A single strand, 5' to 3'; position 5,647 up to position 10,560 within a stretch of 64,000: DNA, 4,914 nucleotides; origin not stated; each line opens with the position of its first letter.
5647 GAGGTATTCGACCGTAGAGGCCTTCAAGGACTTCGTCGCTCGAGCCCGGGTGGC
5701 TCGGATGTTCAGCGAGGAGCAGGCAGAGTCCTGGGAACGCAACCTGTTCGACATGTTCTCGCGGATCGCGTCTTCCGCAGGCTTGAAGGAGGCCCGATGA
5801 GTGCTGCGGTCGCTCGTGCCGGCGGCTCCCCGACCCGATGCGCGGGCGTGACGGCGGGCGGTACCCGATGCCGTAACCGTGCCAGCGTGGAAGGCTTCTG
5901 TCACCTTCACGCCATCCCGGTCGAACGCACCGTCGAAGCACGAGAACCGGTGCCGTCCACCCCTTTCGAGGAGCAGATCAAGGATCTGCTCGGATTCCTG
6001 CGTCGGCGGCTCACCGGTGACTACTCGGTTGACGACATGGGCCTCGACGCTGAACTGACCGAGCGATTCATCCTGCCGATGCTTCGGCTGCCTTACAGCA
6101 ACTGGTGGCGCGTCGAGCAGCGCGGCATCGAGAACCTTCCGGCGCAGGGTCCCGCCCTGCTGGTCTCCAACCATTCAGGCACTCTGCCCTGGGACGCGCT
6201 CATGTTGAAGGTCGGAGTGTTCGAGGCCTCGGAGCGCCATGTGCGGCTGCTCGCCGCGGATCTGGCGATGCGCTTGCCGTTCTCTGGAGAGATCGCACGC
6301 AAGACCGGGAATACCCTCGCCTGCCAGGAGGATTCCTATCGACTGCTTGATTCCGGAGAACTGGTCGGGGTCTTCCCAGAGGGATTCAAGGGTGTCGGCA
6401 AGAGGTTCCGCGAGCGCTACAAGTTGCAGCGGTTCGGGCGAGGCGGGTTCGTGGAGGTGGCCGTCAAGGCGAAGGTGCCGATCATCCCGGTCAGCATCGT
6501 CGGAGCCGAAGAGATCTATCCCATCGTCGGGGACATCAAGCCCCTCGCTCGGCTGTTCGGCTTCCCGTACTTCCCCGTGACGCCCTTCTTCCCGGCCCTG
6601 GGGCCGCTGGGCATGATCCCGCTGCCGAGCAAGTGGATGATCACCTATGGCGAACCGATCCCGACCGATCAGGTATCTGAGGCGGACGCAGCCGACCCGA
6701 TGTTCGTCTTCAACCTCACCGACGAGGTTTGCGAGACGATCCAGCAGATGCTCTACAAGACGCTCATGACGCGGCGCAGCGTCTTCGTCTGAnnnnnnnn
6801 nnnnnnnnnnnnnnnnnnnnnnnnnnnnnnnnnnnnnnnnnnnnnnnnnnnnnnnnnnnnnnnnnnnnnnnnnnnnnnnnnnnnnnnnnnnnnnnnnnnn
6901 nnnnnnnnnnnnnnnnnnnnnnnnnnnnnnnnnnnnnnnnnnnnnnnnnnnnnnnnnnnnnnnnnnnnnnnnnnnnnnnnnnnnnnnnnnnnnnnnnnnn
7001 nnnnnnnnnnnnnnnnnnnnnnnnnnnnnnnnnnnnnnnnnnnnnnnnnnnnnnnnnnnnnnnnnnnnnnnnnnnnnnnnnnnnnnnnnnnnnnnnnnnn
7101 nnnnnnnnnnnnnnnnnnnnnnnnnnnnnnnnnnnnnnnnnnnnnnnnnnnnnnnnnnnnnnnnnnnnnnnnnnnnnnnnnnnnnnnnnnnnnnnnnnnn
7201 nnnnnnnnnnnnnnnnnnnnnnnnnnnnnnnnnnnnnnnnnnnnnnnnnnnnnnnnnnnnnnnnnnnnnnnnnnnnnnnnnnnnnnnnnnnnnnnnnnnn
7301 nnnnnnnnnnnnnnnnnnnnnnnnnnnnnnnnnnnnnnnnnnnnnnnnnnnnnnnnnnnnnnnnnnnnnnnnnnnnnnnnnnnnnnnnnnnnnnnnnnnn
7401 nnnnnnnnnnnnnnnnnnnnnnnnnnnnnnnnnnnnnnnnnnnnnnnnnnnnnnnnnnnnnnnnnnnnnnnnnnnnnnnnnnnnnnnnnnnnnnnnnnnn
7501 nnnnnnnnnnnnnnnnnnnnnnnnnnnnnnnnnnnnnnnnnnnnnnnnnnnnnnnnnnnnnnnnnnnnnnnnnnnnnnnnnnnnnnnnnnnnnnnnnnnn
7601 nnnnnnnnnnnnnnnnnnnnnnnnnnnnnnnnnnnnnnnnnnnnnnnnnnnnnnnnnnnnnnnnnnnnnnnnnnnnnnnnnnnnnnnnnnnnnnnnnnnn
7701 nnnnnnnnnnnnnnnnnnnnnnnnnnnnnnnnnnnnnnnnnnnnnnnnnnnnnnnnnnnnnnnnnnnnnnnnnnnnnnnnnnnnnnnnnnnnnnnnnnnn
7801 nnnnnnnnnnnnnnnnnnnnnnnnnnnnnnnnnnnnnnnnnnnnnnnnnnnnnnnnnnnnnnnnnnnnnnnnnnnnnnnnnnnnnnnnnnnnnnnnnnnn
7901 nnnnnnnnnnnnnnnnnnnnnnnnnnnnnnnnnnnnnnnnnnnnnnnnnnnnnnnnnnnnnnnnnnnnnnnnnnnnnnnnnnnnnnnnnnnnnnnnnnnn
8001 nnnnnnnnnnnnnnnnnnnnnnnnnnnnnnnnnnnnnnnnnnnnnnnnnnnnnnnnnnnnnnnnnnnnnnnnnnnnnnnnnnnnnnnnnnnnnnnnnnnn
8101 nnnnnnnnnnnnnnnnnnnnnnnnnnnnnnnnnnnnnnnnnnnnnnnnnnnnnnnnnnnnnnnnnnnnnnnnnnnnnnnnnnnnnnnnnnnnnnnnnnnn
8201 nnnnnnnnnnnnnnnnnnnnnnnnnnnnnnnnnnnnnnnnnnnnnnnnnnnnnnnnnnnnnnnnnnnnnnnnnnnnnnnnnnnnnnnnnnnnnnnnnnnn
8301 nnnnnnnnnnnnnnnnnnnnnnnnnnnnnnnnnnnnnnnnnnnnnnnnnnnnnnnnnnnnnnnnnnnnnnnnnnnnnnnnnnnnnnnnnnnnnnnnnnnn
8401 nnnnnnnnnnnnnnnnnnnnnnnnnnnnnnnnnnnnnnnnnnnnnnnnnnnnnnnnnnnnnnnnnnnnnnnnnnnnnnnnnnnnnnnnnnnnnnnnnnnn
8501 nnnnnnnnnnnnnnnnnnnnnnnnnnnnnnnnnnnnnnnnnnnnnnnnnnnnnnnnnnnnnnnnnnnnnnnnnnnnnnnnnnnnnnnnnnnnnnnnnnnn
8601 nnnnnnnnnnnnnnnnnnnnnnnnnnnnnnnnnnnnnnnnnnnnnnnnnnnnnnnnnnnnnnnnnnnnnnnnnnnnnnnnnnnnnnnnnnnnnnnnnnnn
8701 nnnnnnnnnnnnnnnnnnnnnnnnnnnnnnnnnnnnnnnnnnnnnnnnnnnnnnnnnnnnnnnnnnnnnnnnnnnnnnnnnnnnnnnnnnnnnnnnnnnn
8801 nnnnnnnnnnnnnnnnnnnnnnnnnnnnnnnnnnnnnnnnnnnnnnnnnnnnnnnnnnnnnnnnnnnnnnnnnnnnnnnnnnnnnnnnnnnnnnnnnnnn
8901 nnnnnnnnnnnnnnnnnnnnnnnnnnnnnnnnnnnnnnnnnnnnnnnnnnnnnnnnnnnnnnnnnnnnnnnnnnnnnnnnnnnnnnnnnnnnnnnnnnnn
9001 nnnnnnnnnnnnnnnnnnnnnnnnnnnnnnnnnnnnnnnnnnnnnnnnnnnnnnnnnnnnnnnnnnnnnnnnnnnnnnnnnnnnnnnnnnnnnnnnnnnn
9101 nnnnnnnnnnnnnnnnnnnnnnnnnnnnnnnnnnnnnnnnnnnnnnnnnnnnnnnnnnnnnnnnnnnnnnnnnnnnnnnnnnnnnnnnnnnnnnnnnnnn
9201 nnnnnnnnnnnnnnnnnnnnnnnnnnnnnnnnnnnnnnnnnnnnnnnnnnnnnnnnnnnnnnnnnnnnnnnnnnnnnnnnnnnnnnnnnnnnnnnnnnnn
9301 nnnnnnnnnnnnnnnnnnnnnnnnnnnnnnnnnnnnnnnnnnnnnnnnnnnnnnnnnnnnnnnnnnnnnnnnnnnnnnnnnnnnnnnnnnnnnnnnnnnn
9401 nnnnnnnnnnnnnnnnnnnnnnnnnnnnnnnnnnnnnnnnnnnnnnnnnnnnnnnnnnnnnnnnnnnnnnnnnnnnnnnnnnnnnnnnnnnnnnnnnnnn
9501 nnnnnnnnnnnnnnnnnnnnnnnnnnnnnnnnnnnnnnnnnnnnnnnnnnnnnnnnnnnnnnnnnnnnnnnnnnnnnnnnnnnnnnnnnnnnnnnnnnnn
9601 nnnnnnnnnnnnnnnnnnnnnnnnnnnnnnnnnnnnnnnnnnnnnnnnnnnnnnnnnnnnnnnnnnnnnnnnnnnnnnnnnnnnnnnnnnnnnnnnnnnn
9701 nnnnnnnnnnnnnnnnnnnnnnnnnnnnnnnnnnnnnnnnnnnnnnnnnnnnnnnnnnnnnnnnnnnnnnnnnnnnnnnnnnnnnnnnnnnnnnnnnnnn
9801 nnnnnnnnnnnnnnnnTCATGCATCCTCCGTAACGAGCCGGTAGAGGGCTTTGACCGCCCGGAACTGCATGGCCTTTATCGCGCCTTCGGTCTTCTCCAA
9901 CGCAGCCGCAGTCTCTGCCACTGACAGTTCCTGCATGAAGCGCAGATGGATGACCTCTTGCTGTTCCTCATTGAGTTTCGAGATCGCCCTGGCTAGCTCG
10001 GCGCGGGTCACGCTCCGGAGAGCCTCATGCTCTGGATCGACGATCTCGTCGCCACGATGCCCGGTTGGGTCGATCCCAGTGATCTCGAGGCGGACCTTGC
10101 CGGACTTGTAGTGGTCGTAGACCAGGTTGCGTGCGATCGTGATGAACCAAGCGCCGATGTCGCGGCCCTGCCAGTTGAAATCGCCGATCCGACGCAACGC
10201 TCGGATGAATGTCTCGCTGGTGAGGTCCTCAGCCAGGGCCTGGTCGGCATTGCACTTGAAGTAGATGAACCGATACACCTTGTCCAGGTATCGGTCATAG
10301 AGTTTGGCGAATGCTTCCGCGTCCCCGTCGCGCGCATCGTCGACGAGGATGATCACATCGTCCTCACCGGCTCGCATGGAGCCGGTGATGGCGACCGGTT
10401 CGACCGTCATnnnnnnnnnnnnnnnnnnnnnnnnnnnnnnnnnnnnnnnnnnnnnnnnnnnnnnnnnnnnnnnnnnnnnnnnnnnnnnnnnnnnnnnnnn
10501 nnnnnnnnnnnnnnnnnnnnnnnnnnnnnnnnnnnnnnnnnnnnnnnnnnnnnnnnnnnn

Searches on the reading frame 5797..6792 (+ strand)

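Call 70: search_protein_families(library=pfam, proteins=[window:5797-6792:+], max_evalue=0.00001)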
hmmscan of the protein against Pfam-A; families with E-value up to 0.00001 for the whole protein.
window:5797-6792:+ (331 aa): 2 families
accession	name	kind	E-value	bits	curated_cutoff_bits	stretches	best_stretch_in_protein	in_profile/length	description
PF01553.26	Acyltransferase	-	1.3e-20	74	23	1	105-234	1-131/132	Acyltransferase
PF19067.5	DUF5763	-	5.9e-07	29.3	26.3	1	13-39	2-28/39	Family of unknown function (DUF5763)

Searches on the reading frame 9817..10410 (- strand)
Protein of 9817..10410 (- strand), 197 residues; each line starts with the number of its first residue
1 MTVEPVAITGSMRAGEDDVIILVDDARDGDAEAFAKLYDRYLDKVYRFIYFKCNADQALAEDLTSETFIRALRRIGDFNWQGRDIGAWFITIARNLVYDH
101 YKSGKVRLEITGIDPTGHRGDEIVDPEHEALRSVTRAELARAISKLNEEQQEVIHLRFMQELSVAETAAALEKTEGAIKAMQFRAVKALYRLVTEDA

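Call 70: search_protein_families(library=pfam, proteins=[window:9817-10410:-], max_evalue=0.00001)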
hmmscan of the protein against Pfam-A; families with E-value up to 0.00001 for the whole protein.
window:9817-10410:- (197 aa): 4 families
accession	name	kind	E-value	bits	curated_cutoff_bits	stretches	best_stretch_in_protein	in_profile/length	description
PF04542.20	Sigma70_r2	-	4.3e-16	58.9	24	1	37-103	1-67/71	Sigma-70 region 2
PF04545.22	Sigma70_r4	-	8.4e-11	41.7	24.1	1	142-190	1-49/50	Sigma-70, region 4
PF08281.18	Sigma70_r4_2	-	1.9e-10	40.6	25.7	1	137-189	2-54/54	Sigma-70, region 4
PF07638.17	Sigma70_ECF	-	1.6e-07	31.9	21.1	1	18-179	3-169/185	ECF sigma factor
